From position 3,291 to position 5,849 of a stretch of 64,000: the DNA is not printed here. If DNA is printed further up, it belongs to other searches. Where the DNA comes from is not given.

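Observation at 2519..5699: Membrane-anchored tandem-AAA+ ATPase coupled to a membrane NERD-domain protein: candidate undescribed defence-type module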

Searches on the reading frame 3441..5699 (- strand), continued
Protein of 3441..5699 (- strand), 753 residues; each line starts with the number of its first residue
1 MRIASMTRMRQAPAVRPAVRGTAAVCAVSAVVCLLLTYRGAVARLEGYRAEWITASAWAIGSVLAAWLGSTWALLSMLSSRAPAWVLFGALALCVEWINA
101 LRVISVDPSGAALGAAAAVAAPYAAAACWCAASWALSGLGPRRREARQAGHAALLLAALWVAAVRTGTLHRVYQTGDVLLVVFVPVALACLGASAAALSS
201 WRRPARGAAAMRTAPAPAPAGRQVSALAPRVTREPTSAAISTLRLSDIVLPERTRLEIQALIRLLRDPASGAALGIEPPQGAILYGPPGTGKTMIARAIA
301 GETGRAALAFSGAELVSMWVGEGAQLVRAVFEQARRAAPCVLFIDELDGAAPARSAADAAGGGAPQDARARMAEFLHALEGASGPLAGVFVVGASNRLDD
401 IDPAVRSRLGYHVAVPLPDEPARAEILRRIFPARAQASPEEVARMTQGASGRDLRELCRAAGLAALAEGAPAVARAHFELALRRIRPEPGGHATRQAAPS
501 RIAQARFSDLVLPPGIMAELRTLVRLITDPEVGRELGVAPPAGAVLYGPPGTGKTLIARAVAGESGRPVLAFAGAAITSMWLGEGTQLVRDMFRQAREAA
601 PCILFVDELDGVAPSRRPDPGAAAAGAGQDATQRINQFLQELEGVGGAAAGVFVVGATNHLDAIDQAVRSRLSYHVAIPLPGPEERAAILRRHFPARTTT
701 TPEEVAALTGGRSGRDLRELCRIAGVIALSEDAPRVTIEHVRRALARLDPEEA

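Call 7: find_homologous_proteins(query=window:3441-5699:-, max_evalue=1e-10)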
Query window:3441-5699:- (753 aa): 109 proteins with E <= 1e-10 among 8000 candidates.
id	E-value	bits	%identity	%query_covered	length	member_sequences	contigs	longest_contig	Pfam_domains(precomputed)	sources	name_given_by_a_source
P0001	0.0e+0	1590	100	100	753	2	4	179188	PF13521.13,PF00004.36,PF13401.13,PF05496.19,PF17862.8,PF07728.21,PF01078.28,PF13191.13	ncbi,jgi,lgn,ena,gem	-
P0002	0.0e+0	1250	80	100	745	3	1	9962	PF00004.36,PF13401.13,PF05496.19,PF17862.8,PF07728.21,PF13191.13,PF01695.24,PF24883.3,PF23717.2,PF13521.13,PF01078.28,PF20720.4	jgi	jgi:ATP-dependent 26S proteasome regulatory subunit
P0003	3.7e-237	808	58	97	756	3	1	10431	PF01695.24,PF13521.13,PF13671.13,PF13207.13,PF00910.29,PF00004.36,PF13401.13,PF05496.19,PF17862.8,PF07728.21,PF13191.13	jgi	jgi:ATP-dependent 26S proteasome regulatory subunit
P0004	5.7e-237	807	57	99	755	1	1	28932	PF01695.24,PF13521.13,PF13671.13,PF13207.13,PF00910.29,PF00004.36,PF13401.13,PF05496.19,PF17862.8,PF07728.21,PF13191.13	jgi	jgi:ATP-dependent 26S proteasome regulatory subunit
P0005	3.8e-224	765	61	80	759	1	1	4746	PF13173.13,PF01695.24,PF23242.2,PF13521.13,PF00004.36,PF13401.13,PF05496.19,PF17862.8,PF07728.21,PF13191.13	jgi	jgi:transitional endoplasmic reticulum ATPase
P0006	3.4e-219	748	55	97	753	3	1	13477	PF13521.13,PF00004.36,PF13401.13,PF05496.19,PF17862.8,PF07728.21,PF01078.28,PF13191.13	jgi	-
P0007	1.7e-216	739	62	80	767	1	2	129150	PF13173.13,PF00004.36,PF13401.13,PF05496.19,PF17862.8,PF07728.21,PF13191.13,PF07724.21,PF23242.2,PF24883.3,PF13521.13,PF01078.28,PF20720.4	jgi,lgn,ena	-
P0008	1.7e-209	716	61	70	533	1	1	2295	PF13173.13,PF06068.20,PF13671.13,PF00004.36,PF13401.13,PF05496.19,PF17862.8,PF07728.21,PF13191.13,PF01695.24,PF00005.34,PF13521.13,PF13207.13,PF01078.28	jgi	jgi:transitional endoplasmic reticulum ATPase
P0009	5.6e-203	695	57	80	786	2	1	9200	PF01695.24,PF06068.20,PF13521.13,PF13207.13,PF00004.36,PF13401.13,PF05496.19,PF17862.8,PF07728.21,PF13191.13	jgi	jgi:transitional endoplasmic reticulum ATPase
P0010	8.5e-202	691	56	82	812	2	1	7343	PF13173.13,PF06068.20,PF00004.36,PF13401.13,PF05496.19,PF17862.8,PF07728.21,PF13191.13,PF01695.24,PF13521.13,PF13207.13,PF01078.28,PF20720.4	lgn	-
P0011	2.4e-197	676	56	80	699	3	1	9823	PF01695.24,PF06068.20,PF13207.13,PF00004.36,PF13401.13,PF05496.19,PF17862.8,PF07728.21,PF13191.13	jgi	-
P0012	4.0e-197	675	63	67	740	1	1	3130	PF06068.20,PF13604.13,PF13521.13,PF13207.13,PF00004.36,PF13401.13,PF05496.19,PF17862.8,PF07728.21,PF13191.13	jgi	-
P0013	6.8e-155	536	48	80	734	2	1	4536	PF13173.13,PF06068.20,PF00004.36,PF13401.13,PF05496.19,PF17862.8,PF07728.21,PF13191.13,PF01695.24,PF13521.13,PF13207.13,PF01078.28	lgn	-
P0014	6.5e-112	394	66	34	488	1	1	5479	PF00004.36,PF13191.13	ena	-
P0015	4.2e-108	381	39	63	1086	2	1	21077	PF13173.13,PF20030.6,PF13086.13,PF13604.13,PF13671.13,PF00004.36,PF13401.13,PF13238.13,PF07728.21,PF13191.13,PF07724.21,PF24883.3,PF13521.13,PF25199.2,PF13481.13,PF01057.24,PF06068.20,PF13245.13,PF05496.19,PF17862.8,PF01695.24,PF13479.13,PF00158.33,PF00005.34,PF07726.18,PF12775.14,PF02367.24,PF13207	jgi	jgi:transitional endoplasmic reticulum ATPase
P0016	9.0e-95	337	33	67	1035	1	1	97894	PF13173.13,PF06745.20,PF13604.13,PF13671.13,PF00004.36,PF13401.13,PF13238.13,PF05673.20,PF07728.21,PF00931.29,PF13191.13,PF06414.19,PF07724.21,PF24883.3,PF05729.19,PF13521.13,PF01202.29,PF01434.25,PF25199.2,PF13481.13,PF01057.24,PF03266.22,PF06068.20,PF05496.19,PF17862.8,PF01695.24,PF13479.13,PF0015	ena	-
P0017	1.9e-74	270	39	60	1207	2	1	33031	PF13173.13,PF13086.13,PF24681.2,PF13604.13,PF01344.32,PF25210.2,PF13671.13,PF00004.36,PF13401.13,PF13238.13,PF05673.20,PF07728.21,PF13191.13,PF13964.13,PF24883.3,PF13521.13,PF25199.2,PF07646.22,PF13418.13,PF13415.13,PF06068.20,PF13245.13,PF24981.2,PF05496.19,PF17862.8,PF07250.18,PF01695.24,PF02367.2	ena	-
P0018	1.6e-70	257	35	65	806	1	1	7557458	PF13173.13,PF02359.25,PF13671.13,PF00004.36,PF13401.13,PF13238.13,PF07728.21,PF13191.13,PF07724.21,PF24883.3,PF13521.13,PF13481.13,PF09336.17,PF01057.24,PF06068.20,PF05496.19,PF17862.8,PF01637.25,PF01695.24,PF02933.24,PF00005.34,PF12775.14,PF13207.13,PF00910.29,PF01078.28,PF20720.4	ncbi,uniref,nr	ncbi:unnamed protein product [Caenorhabditis bovis]|uniref:vesicle-fusing ATPase n=1 Tax=Caenorhabdi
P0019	1.6e-70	257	35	65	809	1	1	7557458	PF13173.13,PF02359.25,PF13671.13,PF00004.36,PF13401.13,PF13238.13,PF07728.21,PF13191.13,PF07724.21,PF24883.3,PF13521.13,PF13481.13,PF09336.17,PF01057.24,PF06068.20,PF05496.19,PF17862.8,PF01637.25,PF01695.24,PF02933.24,PF00005.34,PF12775.14,PF13207.13,PF00910.29,PF01078.28,PF20720.4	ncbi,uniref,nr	ncbi:unnamed protein product [Caenorhabditis bovis]|uniref:vesicle-fusing ATPase n=1 Tax=Caenorhabdi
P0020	2.2e-70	256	34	63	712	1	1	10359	PF13173.13,PF13086.13,PF06068.20,PF02359.25,PF13671.13,PF00004.36,PF13401.13,PF13238.13,PF05496.19,PF17862.8,PF07728.21,PF13191.13,PF01695.24,PF02933.24,PF07724.21,PF24883.3,PF07726.18,PF02367.24,PF13521.13,PF00910.29,PF01078.28,PF25199.2,PF20720.4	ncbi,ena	-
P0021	2.6e-70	256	35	63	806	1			PF13173.13,PF02359.25,PF13671.13,PF00004.36,PF13401.13,PF13238.13,PF07728.21,PF13191.13,PF07724.21,PF24883.3,PF13521.13,PF13481.13,PF09336.17,PF01057.24,PF06068.20,PF05496.19,PF17862.8,PF01695.24,PF02933.24,PF00005.34,PF12775.14,PF13207.13,PF00910.29,PF01078.28,PF20720.4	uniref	uniref:vesicle-fusing ATPase n=1 Tax=Caenorhabditis japonica TaxID=281687 RepID=A0A8R1E0G9_CAEJA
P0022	3.0e-70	256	38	62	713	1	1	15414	PF13173.13,PF06068.20,PF02359.25,PF13671.13,PF00004.36,PF13401.13,PF13238.13,PF05496.19,PF17862.8,PF07728.21,PF13191.13,PF01695.24,PF00158.33,PF02933.24,PF07724.21,PF24883.3,PF07726.18,PF02367.24,PF13521.13,PF00910.29,PF01078.28,PF20720.4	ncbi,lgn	-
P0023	3.1e-70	256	34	63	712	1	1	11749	PF13173.13,PF13086.13,PF06068.20,PF02359.25,PF13671.13,PF00004.36,PF13401.13,PF13238.13,PF05496.19,PF17862.8,PF07728.21,PF13191.13,PF01695.24,PF02933.24,PF07724.21,PF24883.3,PF07726.18,PF02367.24,PF13521.13,PF00910.29,PF01078.28,PF25199.2,PF20720.4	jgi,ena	-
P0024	6.4e-66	242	37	59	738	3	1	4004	PF13173.13,PF20030.6,PF01057.24,PF06068.20,PF13671.13,PF00004.36,PF13401.13,PF13238.13,PF05496.19,PF07728.21,PF13191.13,PF01695.24,PF13479.13,PF07724.21,PF24883.3,PF02367.24,PF13521.13,PF13207.13,PF00910.29,PF01078.28,PF20720.4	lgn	-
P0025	1.3e-64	237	35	71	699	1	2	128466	PF13173.13,PF02359.25,PF13671.13,PF00004.36,PF13401.13,PF13238.13,PF07728.21,PF13191.13,PF07724.21,PF24883.3,PF13521.13,PF01057.24,PF06068.20,PF05496.19,PF17862.8,PF01695.24,PF13479.13,PF00158.33,PF02933.24,PF12775.14,PF02367.24,PF00910.29,PF01078.28,PF20720.4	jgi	jgi:transitional endoplasmic reticulum ATPase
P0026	2.8e-63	233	39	58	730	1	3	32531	PF13173.13,PF20030.6,PF13086.13,PF13671.13,PF00004.36,PF13401.13,PF13238.13,PF07728.21,PF13191.13,PF07724.21,PF24883.3,PF13521.13,PF25199.2,PF06068.20,PF01443.25,PF13245.13,PF05496.19,PF01695.24,PF00158.33,PF07726.18,PF02367.24,PF00910.29,PF01078.28,PF20720.4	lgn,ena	-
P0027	2.8e-63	233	36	84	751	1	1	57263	PF13173.13,PF06068.20,PF02359.25,PF13671.13,PF00004.36,PF13401.13,PF13238.13,PF05496.19,PF17862.8,PF07728.21,PF13191.13,PF06414.19,PF01695.24,PF02933.24,PF07724.21,PF13521.13,PF01078.28,PF20720.4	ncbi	ncbi:MAG TPA: CDC48 family AAA ATPase [Ktedonobacterales bacterium]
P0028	4.7e-63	232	35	64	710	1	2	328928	PF13173.13,PF06068.20,PF02359.25,PF13671.13,PF00004.36,PF13401.13,PF13238.13,PF05496.19,PF17862.8,PF07728.21,PF13191.13,PF02933.24,PF07724.21,PF12775.14,PF13521.13,PF01078.28,PF25199.2,PF20720.4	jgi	jgi:transitional endoplasmic reticulum ATPase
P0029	5.6e-63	232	37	63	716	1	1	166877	PF13173.13,PF02359.25,PF13671.13,PF00004.36,PF13401.13,PF13238.13,PF05673.20,PF07728.21,PF13191.13,PF07724.21,PF24883.3,PF13521.13,PF25199.2,PF13481.13,PF01057.24,PF06068.20,PF05496.19,PF17862.8,PF01637.25,PF01695.24,PF13479.13,PF00158.33,PF02933.24,PF07726.18,PF12775.14,PF00910.29,PF01078.28,PF2072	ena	-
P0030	5.6e-63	232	37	63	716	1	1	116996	PF13173.13,PF02359.25,PF13671.13,PF00004.36,PF13401.13,PF13238.13,PF05673.20,PF07728.21,PF13191.13,PF07724.21,PF24883.3,PF13521.13,PF25199.2,PF13481.13,PF01057.24,PF06068.20,PF05496.19,PF17862.8,PF01637.25,PF01695.24,PF13479.13,PF00158.33,PF02933.24,PF07726.18,PF12775.14,PF00910.29,PF01078.28,PF2072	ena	-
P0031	7.2e-63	231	37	63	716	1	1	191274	PF13173.13,PF02359.25,PF13671.13,PF00004.36,PF13401.13,PF13238.13,PF05673.20,PF07728.21,PF13191.13,PF07724.21,PF24883.3,PF13521.13,PF25199.2,PF13481.13,PF01057.24,PF06068.20,PF05496.19,PF17862.8,PF01637.25,PF01695.24,PF13479.13,PF00158.33,PF02933.24,PF07726.18,PF12775.14,PF00910.29,PF01078.28,PF2072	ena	-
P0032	7.3e-63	231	37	63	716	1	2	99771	PF13173.13,PF02359.25,PF13671.13,PF00004.36,PF13401.13,PF13238.13,PF05673.20,PF07728.21,PF13191.13,PF07724.21,PF24883.3,PF13521.13,PF25199.2,PF13481.13,PF01057.24,PF06068.20,PF05496.19,PF17862.8,PF01637.25,PF01695.24,PF13479.13,PF00158.33,PF02933.24,PF07726.18,PF12775.14,PF00910.29,PF01078.28,PF2072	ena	-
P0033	7.3e-63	231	33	63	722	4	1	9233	PF13173.13,PF06068.20,PF02359.25,PF13671.13,PF00004.36,PF13401.13,PF13238.13,PF05496.19,PF17862.8,PF07728.21,PF13191.13,PF06414.19,PF01695.24,PF00158.33,PF07724.21,PF13521.13,PF00910.29,PF25199.2,PF20720.4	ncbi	-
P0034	8.3e-63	231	37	63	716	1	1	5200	PF13173.13,PF02359.25,PF13671.13,PF00004.36,PF13401.13,PF13238.13,PF05673.20,PF07728.21,PF13191.13,PF07724.21,PF24883.3,PF13521.13,PF25199.2,PF13481.13,PF01057.24,PF06068.20,PF05496.19,PF17862.8,PF01637.25,PF01695.24,PF13479.13,PF00158.33,PF02933.24,PF07726.18,PF12775.14,PF00910.29,PF01078.28,PF2072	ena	-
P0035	1.2e-62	231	38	63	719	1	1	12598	PF13173.13,PF06068.20,PF13671.13,PF00004.36,PF13401.13,PF13238.13,PF05496.19,PF17862.8,PF07728.21,PF13191.13,PF01695.24,PF24883.3,PF05729.19,PF13521.13,PF13207.13,PF00910.29,PF01078.28,PF20720.4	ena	-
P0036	3.0e-61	226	34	69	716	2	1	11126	PF13173.13,PF02359.25,PF13671.13,PF00004.36,PF13401.13,PF13238.13,PF05673.20,PF07728.21,PF00931.29,PF13191.13,PF06414.19,PF07724.21,PF24883.3,PF05729.19,PF13521.13,PF25199.2,PF01057.24,PF06068.20,PF05496.19,PF17862.8,PF01695.24,PF00158.33,PF02933.24,PF07726.18,PF12775.14,PF02367.24,PF00910.29,PF0107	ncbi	-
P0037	1.6e-60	224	36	62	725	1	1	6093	PF13173.13,PF02359.25,PF13671.13,PF00004.36,PF13401.13,PF13238.13,PF07728.21,PF13191.13,PF07724.21,PF24883.3,PF13521.13,PF25199.2,PF01057.24,PF06068.20,PF05496.19,PF17862.8,PF01695.24,PF00158.33,PF02933.24,PF12775.14,PF13207.13,PF00910.29,PF01078.28,PF20720.4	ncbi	-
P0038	8.7e-60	221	34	69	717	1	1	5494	PF13173.13,PF02359.25,PF13671.13,PF00004.36,PF13401.13,PF13238.13,PF07728.21,PF13191.13,PF06414.19,PF07724.21,PF24883.3,PF05729.19,PF13521.13,PF25199.2,PF06068.20,PF05496.19,PF17862.8,PF01695.24,PF00158.33,PF02933.24,PF07726.18,PF12775.14,PF02367.24,PF00910.29,PF01078.28,PF20720.4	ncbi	-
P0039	6.9e-59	218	34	63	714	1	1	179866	PF13173.13,PF06068.20,PF02359.25,PF13671.13,PF00004.36,PF13401.13,PF13238.13,PF05496.19,PF17862.8,PF07728.21,PF13191.13,PF00158.33,PF02933.24,PF07724.21,PF12775.14,PF13521.13,PF00910.29,PF13481.13,PF20720.4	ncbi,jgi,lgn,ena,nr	ncbi:MAG TPA: AAA family ATPase [Symbiobacteriaceae bacterium]|nr:AAA family ATPase [Symbiobacteriac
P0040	6.8e-56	208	37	63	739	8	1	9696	PF13173.13,PF02359.25,PF13671.13,PF00004.36,PF13401.13,PF13238.13,PF05673.20,PF07728.21,PF13191.13,PF06414.19,PF07724.21,PF24883.3,PF13521.13,PF13481.13,PF01057.24,PF06068.20,PF19263.6,PF05496.19,PF17862.8,PF01695.24,PF00158.33,PF02933.24,PF12775.14,PF00910.29,PF01078.28,PF20720.4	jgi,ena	jgi:transitional endoplasmic reticulum ATPase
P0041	7.0e-56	208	38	59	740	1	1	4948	PF13173.13,PF13086.13,PF06068.20,PF13671.13,PF00004.36,PF13401.13,PF13238.13,PF05496.19,PF07728.21,PF13191.13,PF01695.24,PF24883.3,PF07726.18,PF02367.24,PF13521.13,PF13207.13,PF00910.29,PF01078.28,PF20720.4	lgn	-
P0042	8.0e-56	208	32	65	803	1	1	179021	PF13173.13,PF06068.20,PF13671.13,PF00004.36,PF13401.13,PF05496.19,PF17862.8,PF07728.21,PF13191.13,PF01695.24,PF07724.21,PF13521.13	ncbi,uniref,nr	ncbi:hypothetical protein FOMPIDRAFT_1043545 [Fomitopsis schrenkii]|uniref:AAA+ ATPase domain-contai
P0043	5.5e-53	199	42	30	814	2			PF06068.20,PF00004.36,PF05496.19,PF17862.8,PF07728.21,PF13191.13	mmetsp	mmetsp:Transcript_25804/g.66464 ORF Transcript_25804/g.66464 Transcript_25804/m.66464 type:complete 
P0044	6.2e-51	192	35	60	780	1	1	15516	PF06068.20,PF13604.13,PF13671.13,PF00004.36,PF13401.13,PF13238.13,PF05496.19,PF17862.8,PF07728.21,PF13191.13,PF01695.24,PF12775.14,PF13521.13,PF00910.29,PF01078.28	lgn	-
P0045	1.5e-47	181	35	59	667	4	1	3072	PF13173.13,PF06068.20,PF13671.13,PF00004.36,PF13401.13,PF13238.13,PF05496.19,PF17862.8,PF07728.21,PF13191.13,PF06414.19,PF01695.24,PF07724.21,PF05729.19,PF13521.13,PF13207.13,PF01078.28,PF20720.4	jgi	jgi:transitional endoplasmic reticulum ATPase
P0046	1.6e-47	181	32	57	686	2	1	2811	PF13173.13,PF06068.20,PF13671.13,PF00004.36,PF13401.13,PF05496.19,PF17862.8,PF07728.21,PF13191.13,PF07724.21,PF24883.3,PF12775.14,PF05729.19,PF00910.29,PF01078.28,PF20720.4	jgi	-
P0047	5.3e-41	159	42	32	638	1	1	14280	PF06480.21,PF00004.36,PF17862.8,PF01434.25,PF07728.21,PF13191.13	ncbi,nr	ncbi:MAG TPA: ATP-dependent zinc metalloprotease FtsH [Longimicrobium sp.]|nr:ATP-dependent zinc met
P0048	3.4e-40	156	33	54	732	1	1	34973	PF13173.13,PF02359.25,PF01443.25,PF13245.13,PF13555.13,PF13671.13,PF00004.36,PF13401.13,PF05673.20,PF17862.8,PF07728.21,PF13191.13,PF00005.34,PF05729.19,PF13521.13,PF25199.2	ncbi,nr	ncbi:MAG TPA: AAA family ATPase [Micromonosporaceae bacterium]|nr:AAA family ATPase [Micromonosporac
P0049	8.6e-39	152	40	32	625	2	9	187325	PF06068.20,PF06480.21,PF00004.36,PF17862.8,PF01434.25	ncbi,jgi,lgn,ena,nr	ncbi:MAG TPA: ATP-dependent zinc metalloprotease FtsH [Xanthobacteraceae bacterium]|jgi:cell divisio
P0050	4.0e-38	150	30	61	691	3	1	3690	PF06068.20,PF13671.13,PF00004.36,PF13401.13,PF05673.20,PF05496.19,PF17862.8,PF07728.21,PF03215.22,PF13191.13,PF00005.34,PF00910.29,PF01078.28,PF25199.2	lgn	-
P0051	7.6e-37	145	41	32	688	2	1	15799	PF06068.20,PF00004.36,PF17862.8,PF01434.25,PF07728.21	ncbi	-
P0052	8.5e-37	145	44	27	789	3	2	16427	PF13173.13,PF02359.25,PF00005.34,PF13521.13,PF13555.13,PF13671.13,PF00004.36,PF13401.13,PF17862.8,PF07728.21,PF13191.13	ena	-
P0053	1.5e-36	144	38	32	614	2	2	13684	PF06480.21,PF00004.36,PF17862.8,PF01434.25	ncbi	-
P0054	3.2e-36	143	39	32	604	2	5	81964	PF06068.20,PF06480.21,PF00004.36,PF17862.8,PF01434.25,PF07728.21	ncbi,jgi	ncbi:MAG: ATP-dependent zinc metalloprotease FtsH [Roseococcus sp.]|jgi:cell division protease FtsH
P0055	5.4e-36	143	40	32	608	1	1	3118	PF06480.21,PF00004.36,PF17862.8,PF01434.25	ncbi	-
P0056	5.4e-36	143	40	32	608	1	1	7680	PF06480.21,PF00004.36,PF17862.8,PF01434.25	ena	-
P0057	5.5e-36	143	40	32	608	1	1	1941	PF06480.21,PF00004.36,PF17862.8,PF01434.25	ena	-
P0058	5.5e-36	143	40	32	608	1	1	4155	PF06480.21,PF00004.36,PF17862.8,PF01434.25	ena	-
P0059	1.3e-35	141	39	32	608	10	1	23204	PF06480.21,PF00004.36,PF17862.8,PF01434.25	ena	-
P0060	2.4e-35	140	39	32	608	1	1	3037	PF06480.21,PF00004.36,PF17862.8,PF01434.25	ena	-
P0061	2.8e-35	140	39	29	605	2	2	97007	PF06068.20,PF00004.36,PF17862.8,PF01434.25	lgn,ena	-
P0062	1.9e-34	137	35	33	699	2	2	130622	PF06068.20,PF00004.36,PF17862.8,PF01434.25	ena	-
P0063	2.1e-34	137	36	33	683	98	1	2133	PF23902.1,PF00004.36,PF17862.8,PF01434.25,PF07728.21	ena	-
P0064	4.5e-33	133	39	31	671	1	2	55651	PF06480.21,PF00004.36,PF17862.8,PF01434.25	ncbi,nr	ncbi:MAG: ATP-dependent zinc metalloprotease FtsH [Verrucomicrobiae bacterium]|nr:ATP-dependent zinc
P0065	5.2e-33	133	37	32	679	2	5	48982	PF00004.36,PF17862.8,PF01434.25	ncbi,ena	-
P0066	1.2e-32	132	38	27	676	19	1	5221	PF06480.21,PF00004.36,PF17862.8,PF01434.25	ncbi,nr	ncbi:MAG TPA: ATP-dependent zinc metalloprotease FtsH [Verrucomicrobiota bacterium]|nr:ATP-dependent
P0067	2.0e-32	131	38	27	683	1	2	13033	PF06480.21,PF00004.36,PF17862.8,PF01434.25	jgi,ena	jgi:cell division protease FtsH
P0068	3.5e-32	130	38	29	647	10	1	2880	PF00004.36,PF17862.8,PF01434.25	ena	-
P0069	3.8e-32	130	39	24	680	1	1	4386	PF06068.20,PF00004.36,PF17862.8,PF01434.25,PF07728.21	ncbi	-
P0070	1.5e-31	128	37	41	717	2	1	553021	PF13173.13,PF02359.25,PF13521.13,PF13671.13,PF00004.36,PF13401.13,PF05496.19,PF17862.8,PF07728.21,PF13191.13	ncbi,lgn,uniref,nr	ncbi:AAA family ATPase [Lentzea jiangxiensis]|uniref:Transitional endoplasmic reticulum ATPase n=1 T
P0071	9.8e-31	125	37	28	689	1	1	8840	PF06480.21,PF00004.36,PF17862.8,PF01434.25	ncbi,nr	ncbi:MAG TPA: ATP-dependent zinc metalloprotease FtsH [Verrucomicrobiae bacterium]|nr:ATP-dependent 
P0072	3.3e-30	123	37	30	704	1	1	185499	PF00004.36,PF17862.8,PF01434.25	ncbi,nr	ncbi:MAG TPA: ATP-dependent zinc metalloprotease FtsH [Solirubrobacteraceae bacterium]|nr:ATP-depend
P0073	4.0e-30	123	36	29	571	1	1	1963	PF09336.17,PF00004.36,PF05496.19,PF17862.8,PF07728.21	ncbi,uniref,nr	ncbi:katanin-like protein [Trypanosoma rangeli SC58]|uniref:Katanin-like protein n=1 Tax=Trypanosoma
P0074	1.1e-29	122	36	33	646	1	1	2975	PF00004.36,PF17862.8,PF01434.25,PF07728.21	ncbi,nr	ncbi:MAG TPA: AAA family ATPase [Longimicrobium sp.]|nr:AAA family ATPase [Longimicrobium sp.]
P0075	2.1e-29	121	36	34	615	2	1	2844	PF00004.36,PF01434.25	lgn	-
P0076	5.7e-29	119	42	25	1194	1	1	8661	PF00004.36,PF17862.8,PF07728.21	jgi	jgi:hypothetical protein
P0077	2.5e-28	117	36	29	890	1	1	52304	PF09336.17,PF00004.36,PF17862.8,PF07728.21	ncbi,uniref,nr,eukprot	ncbi:putative katanin-like protein, putative,serine peptidase, Clan SJ, family S16 [Trypanosoma rang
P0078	2.6e-28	117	36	39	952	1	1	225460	PF05005.21,PF00293.35,PF00004.36,PF17862.8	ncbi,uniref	ncbi:hypothetical protein WJX81_002955 [Elliptochloris bilobata]|uniref:NAD(+) diphosphatase n=1 Tax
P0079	5.0e-28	116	36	37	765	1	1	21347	PF13173.13,PF02359.25,PF13521.13,PF00004.36,PF13401.13,PF17862.8,PF01637.25,PF07728.21,PF13191.13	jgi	jgi:transitional endoplasmic reticulum ATPase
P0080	7.7e-28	116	35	32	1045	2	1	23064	PF00004.36,PF17862.8,PF01434.25,PF07728.21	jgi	jgi:ATP-dependent metalloprotease FtsH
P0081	1.2e-27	115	34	32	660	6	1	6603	PF00004.36,PF17862.8,PF01434.25,PF07728.21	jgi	jgi:cell division protease FtsH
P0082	3.2e-27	114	35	28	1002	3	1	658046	PF09336.17,PF00004.36,PF17862.8,PF07728.21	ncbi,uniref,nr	ncbi:Clan SJ [Leishmania donovani]|uniref:Metalloprotease_putative/GeneDB:LmjF.15.0500 n=1 Tax=Leish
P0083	9.2e-27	112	35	28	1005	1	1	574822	PF09336.17,PF00004.36,PF05496.19,PF17862.8,PF07728.21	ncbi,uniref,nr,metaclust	ncbi:katanin-like protein [Leishmania mexicana MHOM/GT/2001/U1103]|uniref:Katanin-like protein n=1 T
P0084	1.0e-26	112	35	29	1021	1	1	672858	PF09336.17,PF00004.36,PF17862.8,PF07728.21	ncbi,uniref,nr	ncbi:hypothetical protein JKF63_06086 [Porcisia hertigi]|uniref:AAA+ ATPase domain-containing protei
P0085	1.6e-26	111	40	30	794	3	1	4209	PF02359.25,PF13521.13,PF00004.36,PF13401.13,PF17862.8,PF07728.21,PF13191.13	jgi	jgi:transitional endoplasmic reticulum ATPase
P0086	2.5e-26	111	35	30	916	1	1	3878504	PF00004.36,PF17862.8,PF01434.25,PF07728.21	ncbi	ncbi:hypothetical protein ABPG75_009482 [Micractinium tetrahymenae]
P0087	3.8e-26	110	40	28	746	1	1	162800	PF13173.13,PF02359.25,PF13521.13,PF00004.36,PF13401.13,PF05496.19,PF17862.8,PF07728.21,PF13191.13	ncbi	ncbi:AAA family ATPase [Actinomycetes bacterium KLBMP 9759]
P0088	4.0e-26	110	41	28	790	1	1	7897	PF13173.13,PF02359.25,PF13521.13,PF00004.36,PF13401.13,PF13238.13,PF17862.8,PF07728.21,PF13191.13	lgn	-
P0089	5.6e-26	109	44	21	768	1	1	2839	PF13173.13,PF02359.25,PF13521.13,PF13671.13,PF00004.36,PF13401.13,PF17862.8,PF07728.21,PF13191.13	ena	-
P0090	1.1e-25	109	41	28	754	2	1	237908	PF13173.13,PF02359.25,PF00004.36,PF13401.13,PF17862.8,PF07728.21,PF13191.13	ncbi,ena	-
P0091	1.2e-25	108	32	36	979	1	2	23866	PF00004.36,PF17862.8,PF01434.25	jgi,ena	jgi:ATP-dependent metalloprotease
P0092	4.2e-25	107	35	28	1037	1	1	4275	PF09336.17,PF00004.36,PF05496.19,PF17862.8,PF07728.21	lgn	-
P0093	5.9e-25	106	40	28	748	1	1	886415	PF13173.13,PF02359.25,PF13521.13,PF00004.36,PF13401.13,PF05496.19,PF17862.8,PF07728.21,PF13191.13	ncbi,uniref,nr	ncbi:AAA family ATPase [Pseudonocardia sp. TRM90224]|uniref:AAA family ATPase n=1 Tax=Pseudonocardia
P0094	4.4e-24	103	41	26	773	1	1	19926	PF13173.13,PF02359.25,PF13521.13,PF13671.13,PF00004.36,PF13401.13,PF17862.8,PF07728.21,PF13191.13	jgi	-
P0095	8.6e-22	96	48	19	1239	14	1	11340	PF00004.36,PF05496.19,PF17862.8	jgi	-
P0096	6.3e-20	89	41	24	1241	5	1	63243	PF00004.36,PF05496.19,PF17862.8,PF07728.21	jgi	-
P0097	1.1e-19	89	31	38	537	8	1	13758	PF00004.36,PF17862.8,PF01434.25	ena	-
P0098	7.6e-17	79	40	22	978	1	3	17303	PF01057.24,PF07724.21,PF00004.36,PF05496.19,PF01434.25,PF07728.21,PF20720.4,PF13191.13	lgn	-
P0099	1.3e-15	75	28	32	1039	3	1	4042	PF22977.3,PF00004.36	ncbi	-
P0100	9.5e-15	72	39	18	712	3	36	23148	PF00004.36,PF01434.25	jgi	jgi:hypothetical protein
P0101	1.1e-14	72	26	45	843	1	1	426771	PF13173.13,PF06068.20,PF00004.36,PF13401.13,PF13238.13,PF05496.19,PF17862.8,PF01637.25,PF07728.21,PF13191.13,PF00158.33,PF02933.24,PF07724.21,PF12775.14,PF00910.29,PF01078.28,PF25199.2,PF20720.4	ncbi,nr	ncbi:vesicular-fusion protein SEC18 [Thozetella sp. PMI_491]|nr:vesicular-fusion protein SEC18 [Thoz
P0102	1.8e-14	71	39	21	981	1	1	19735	PF00004.36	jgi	jgi:SpoVK/Ycf46/Vps4 family AAA+-type ATPase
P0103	4.1e-14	70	35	21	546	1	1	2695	PF16450.12,PF00910.29,PF00004.36,PF05496.19,PF13191.13,PF17758.8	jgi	jgi:proteasome-associated ATPase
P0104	9.7e-13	66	29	32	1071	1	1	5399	PF22977.3,PF00004.36,PF13401.13,PF05496.19,PF13191.13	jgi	jgi:AAA+ superfamily predicted ATPase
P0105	1.1e-12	66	33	28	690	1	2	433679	PF00004.36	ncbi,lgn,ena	-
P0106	7.7e-12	63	32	25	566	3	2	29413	PF00158.33,PF16450.12,PF00004.36,PF13401.13,PF07728.21,PF13191.13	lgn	-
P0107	8.1e-12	63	35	20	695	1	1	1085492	PF00004.36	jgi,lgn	jgi:hypothetical protein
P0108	1.3e-11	62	36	17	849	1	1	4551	PF00004.36,PF13191.13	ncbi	-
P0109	1.3e-11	62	44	17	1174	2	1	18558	PF09262.18,PF00004.36,PF13401.13,PF05496.19,PF17862.8,PF07728.21,PF13481.13,PF13191.13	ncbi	-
